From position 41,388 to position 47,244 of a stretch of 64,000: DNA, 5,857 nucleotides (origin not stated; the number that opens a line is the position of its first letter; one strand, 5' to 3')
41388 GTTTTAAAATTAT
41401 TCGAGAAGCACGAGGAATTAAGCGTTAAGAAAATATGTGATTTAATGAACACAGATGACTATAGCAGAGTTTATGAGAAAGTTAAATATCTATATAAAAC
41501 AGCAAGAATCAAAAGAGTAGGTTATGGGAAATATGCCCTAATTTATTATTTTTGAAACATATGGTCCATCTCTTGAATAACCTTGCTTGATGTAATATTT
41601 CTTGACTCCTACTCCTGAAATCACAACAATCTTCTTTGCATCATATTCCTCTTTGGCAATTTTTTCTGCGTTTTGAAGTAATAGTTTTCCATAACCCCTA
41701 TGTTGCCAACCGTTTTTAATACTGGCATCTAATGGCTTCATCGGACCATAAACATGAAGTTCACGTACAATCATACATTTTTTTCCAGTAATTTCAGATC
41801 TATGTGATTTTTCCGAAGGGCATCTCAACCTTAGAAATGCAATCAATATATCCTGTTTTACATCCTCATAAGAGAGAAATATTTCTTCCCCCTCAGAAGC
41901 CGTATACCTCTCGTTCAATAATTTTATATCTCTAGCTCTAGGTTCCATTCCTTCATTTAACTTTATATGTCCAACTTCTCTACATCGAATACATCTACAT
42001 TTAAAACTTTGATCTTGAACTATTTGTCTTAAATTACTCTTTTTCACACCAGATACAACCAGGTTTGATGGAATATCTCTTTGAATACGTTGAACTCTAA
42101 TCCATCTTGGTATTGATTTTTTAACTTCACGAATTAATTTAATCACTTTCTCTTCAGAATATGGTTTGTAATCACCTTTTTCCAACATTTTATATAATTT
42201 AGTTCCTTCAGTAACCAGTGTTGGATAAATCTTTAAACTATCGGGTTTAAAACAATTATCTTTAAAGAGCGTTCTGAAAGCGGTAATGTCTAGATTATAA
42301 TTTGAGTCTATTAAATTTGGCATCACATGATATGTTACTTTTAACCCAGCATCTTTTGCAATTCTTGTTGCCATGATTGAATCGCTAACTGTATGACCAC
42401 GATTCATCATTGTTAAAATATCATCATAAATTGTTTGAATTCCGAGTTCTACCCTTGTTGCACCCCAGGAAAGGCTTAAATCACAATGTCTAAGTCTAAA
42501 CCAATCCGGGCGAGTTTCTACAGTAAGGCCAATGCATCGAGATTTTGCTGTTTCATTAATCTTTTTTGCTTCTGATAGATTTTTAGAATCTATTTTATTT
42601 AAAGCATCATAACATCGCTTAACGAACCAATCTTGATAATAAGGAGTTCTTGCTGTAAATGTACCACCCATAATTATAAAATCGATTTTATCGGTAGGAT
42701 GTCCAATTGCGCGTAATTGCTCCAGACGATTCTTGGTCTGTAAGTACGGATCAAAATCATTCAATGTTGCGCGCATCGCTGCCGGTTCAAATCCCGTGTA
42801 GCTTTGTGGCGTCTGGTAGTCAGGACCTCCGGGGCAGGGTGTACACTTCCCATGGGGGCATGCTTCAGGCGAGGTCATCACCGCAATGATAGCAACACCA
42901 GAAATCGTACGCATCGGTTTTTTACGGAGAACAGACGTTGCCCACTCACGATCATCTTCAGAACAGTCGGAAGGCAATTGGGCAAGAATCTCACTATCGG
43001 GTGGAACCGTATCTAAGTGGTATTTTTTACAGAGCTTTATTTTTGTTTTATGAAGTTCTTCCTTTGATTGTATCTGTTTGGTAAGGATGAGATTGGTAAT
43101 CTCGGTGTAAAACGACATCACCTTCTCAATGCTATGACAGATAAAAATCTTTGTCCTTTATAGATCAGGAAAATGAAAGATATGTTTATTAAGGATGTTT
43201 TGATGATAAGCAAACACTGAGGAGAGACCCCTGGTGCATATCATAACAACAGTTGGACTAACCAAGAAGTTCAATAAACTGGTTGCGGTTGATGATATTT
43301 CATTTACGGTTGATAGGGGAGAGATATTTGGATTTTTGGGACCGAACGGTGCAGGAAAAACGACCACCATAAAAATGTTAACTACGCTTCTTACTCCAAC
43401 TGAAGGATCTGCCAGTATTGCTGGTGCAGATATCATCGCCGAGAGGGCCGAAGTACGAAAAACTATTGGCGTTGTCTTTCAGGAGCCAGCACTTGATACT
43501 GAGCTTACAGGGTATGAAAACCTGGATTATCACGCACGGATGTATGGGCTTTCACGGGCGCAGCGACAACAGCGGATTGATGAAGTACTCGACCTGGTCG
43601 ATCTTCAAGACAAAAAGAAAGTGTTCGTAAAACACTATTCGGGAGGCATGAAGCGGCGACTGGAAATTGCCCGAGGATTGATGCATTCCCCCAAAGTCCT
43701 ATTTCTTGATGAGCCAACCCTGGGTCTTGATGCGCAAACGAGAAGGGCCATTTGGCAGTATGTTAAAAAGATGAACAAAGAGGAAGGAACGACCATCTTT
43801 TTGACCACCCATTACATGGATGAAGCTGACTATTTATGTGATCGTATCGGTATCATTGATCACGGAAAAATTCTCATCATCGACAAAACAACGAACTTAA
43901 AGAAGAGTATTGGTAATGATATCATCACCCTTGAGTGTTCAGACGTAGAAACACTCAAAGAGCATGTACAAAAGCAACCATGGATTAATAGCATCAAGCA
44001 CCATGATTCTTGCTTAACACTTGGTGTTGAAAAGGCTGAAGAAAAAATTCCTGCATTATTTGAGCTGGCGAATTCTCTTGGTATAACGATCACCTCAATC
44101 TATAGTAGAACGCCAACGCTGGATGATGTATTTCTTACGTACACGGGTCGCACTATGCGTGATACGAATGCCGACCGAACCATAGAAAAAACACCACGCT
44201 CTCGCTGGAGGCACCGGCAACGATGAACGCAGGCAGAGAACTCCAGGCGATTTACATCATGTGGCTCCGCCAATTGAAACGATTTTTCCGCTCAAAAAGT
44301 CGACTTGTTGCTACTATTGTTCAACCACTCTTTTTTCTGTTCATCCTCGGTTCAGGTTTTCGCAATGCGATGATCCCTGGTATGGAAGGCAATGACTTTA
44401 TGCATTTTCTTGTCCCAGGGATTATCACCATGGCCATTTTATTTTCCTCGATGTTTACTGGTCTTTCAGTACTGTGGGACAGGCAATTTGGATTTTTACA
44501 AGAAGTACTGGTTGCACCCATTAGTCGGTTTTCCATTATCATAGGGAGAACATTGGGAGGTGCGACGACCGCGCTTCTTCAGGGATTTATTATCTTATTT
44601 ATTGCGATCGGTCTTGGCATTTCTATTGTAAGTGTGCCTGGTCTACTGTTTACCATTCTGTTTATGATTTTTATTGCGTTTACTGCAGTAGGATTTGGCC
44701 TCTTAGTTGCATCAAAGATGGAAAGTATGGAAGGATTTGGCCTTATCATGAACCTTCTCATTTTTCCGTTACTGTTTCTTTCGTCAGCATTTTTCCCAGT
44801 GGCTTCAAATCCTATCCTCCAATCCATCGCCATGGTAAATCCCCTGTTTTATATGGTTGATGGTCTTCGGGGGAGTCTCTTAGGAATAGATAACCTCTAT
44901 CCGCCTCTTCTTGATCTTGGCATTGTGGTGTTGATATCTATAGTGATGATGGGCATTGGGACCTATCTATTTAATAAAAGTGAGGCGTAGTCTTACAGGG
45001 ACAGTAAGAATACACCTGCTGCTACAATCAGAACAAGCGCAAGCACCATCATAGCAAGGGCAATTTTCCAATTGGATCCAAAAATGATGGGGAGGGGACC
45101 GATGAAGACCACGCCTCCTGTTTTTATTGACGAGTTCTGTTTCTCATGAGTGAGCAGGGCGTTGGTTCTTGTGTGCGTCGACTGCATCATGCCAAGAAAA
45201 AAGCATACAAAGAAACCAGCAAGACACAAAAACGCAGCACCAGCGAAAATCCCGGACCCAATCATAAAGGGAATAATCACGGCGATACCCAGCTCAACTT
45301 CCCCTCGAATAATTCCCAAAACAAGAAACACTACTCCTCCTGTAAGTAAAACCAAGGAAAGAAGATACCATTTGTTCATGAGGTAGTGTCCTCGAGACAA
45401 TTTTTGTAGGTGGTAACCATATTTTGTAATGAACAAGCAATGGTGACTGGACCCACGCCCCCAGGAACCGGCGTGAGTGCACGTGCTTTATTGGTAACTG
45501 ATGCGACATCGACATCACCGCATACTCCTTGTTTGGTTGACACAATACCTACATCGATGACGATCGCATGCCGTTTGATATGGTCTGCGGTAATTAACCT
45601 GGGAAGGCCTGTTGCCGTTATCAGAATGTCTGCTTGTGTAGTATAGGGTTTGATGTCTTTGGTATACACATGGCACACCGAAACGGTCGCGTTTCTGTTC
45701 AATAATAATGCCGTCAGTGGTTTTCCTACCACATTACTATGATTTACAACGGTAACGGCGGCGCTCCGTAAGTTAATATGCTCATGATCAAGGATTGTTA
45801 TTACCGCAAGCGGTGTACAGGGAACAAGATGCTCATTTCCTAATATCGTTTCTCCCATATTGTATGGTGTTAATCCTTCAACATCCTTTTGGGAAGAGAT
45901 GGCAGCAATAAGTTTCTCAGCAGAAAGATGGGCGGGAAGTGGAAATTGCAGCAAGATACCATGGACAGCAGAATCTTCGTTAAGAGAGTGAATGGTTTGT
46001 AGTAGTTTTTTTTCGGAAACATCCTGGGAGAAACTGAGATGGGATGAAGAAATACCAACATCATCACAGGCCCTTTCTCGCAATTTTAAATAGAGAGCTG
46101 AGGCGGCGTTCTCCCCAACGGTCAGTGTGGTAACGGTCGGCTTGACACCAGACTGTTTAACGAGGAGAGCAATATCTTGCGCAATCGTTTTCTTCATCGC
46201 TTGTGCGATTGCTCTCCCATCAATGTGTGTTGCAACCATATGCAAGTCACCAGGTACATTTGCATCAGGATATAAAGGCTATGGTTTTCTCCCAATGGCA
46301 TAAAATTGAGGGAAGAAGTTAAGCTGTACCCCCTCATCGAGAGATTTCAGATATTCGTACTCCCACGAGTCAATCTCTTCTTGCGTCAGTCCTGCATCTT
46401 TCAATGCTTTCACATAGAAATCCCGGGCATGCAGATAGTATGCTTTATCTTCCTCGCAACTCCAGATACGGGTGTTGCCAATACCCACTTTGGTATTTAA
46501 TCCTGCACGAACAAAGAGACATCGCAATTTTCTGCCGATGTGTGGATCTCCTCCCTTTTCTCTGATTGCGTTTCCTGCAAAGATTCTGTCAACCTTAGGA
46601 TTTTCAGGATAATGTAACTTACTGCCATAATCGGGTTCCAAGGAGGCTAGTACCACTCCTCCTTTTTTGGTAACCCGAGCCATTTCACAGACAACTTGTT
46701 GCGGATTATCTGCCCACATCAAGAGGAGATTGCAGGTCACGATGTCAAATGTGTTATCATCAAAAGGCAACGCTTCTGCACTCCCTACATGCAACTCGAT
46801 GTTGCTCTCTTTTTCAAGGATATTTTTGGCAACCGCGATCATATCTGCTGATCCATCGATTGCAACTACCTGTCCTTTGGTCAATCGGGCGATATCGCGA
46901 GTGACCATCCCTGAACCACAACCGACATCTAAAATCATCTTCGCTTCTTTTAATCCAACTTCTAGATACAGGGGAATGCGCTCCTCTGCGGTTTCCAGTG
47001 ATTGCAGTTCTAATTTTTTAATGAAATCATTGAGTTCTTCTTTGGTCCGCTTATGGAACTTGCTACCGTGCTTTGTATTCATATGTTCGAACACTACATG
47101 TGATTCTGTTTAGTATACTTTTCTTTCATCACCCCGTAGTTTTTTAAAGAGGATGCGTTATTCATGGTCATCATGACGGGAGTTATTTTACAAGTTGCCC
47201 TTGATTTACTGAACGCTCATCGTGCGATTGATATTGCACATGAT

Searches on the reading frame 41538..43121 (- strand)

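Call 68: search_protein_families(library=pfam, proteins=[window:41538-43121:-], max_evalue=0.00001)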
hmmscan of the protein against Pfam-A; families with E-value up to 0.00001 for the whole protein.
window:41538-43121:- (527 aa): 3 families
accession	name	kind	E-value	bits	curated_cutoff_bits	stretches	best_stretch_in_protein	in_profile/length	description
PF16199.10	Radical_SAM_C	-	2.9e-23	82.2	31.9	1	293-369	1-80/85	Radical_SAM C-terminal domain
PF23613.1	ELP3_N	-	1.4e-15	57.4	27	1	1-73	1-70/70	ELP3 N-terminal domain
PF04055.27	Radical_SAM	-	3.6e-13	50.5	29.5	1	87-270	6-151/166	Radical SAM superfamily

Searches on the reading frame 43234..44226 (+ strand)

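Call 68: search_protein_families(library=pfam, proteins=[window:43234-44226:+], max_evalue=0.00001)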
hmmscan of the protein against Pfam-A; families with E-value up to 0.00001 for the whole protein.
window:43234-44226:+ (330 aa): 3 families
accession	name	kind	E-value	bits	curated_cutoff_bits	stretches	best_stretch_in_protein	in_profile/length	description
PF00005.33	ABC_tran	-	3.7e-37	128.4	25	1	20-162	2-136/137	ABC transporter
PF13304.12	AAA_21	-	1.3e-09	39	27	0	133-193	236-298/304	AAA domain, putative AbiEii toxin, Type IV TA system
PF13732.12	DrrA1-3_C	-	1.8e-09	38.6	27.4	1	220-303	4-80/81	ATP-binding protein DrrA1-3-like, C-terminal domain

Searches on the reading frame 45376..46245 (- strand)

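Call 68: search_protein_families(library=pfam, proteins=[window:45376-46245:-], max_evalue=0.00001)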
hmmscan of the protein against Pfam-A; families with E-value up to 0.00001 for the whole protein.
window:45376-46245:- (289 aa): 2 families
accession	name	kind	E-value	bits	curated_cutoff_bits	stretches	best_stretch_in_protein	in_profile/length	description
PF02882.25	THF_DHG_CYH_C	-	2.4e-55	186.6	27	1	126-282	1-158/160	Tetrahydrofolate dehydrogenase/cyclohydrolase, NAD(P)-binding domain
PF00763.28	THF_DHG_CYH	-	3.6e-34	117.9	32.8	1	8-123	1-115/115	Tetrahydrofolate dehydrogenase/cyclohydrolase, catalytic domain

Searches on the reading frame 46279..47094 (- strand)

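Call 68: search_protein_families(library=pfam, proteins=[window:46279-47094:-], max_evalue=0.00001)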
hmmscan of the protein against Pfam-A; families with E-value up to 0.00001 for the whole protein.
window:46279-47094:- (271 aa): 7 families
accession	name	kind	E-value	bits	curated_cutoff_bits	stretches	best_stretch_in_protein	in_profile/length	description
PF08241.18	Methyltransf_11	-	4e-27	95.1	21.2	1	55-149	1-94/95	Methyltransferase domain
PF13649.12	Methyltransf_25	-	8.3e-25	87.8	27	1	54-146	1-97/97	Methyltransferase domain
PF13847.12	Methyltransf_31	-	1.9e-21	76.7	27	1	49-151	2-110/145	Methyltransferase domain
PF01209.24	Ubie_methyltran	-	3.9e-16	59.6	20.1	1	47-149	44-150/233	ubiE/COQ5 methyltransferase family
PF08242.18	Methyltransf_12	-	1e-14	55.4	30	1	55-148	1-98/98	Methyltransferase domain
PF13489.12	Methyltransf_23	-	2.9e-10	40.6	27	1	48-152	20-118/164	Methyltransferase domain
PF06325.19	PrmA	-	2.4e-08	34.3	22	1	44-151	155-259/296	Ribosomal protein L11 methyltransferase (PrmA)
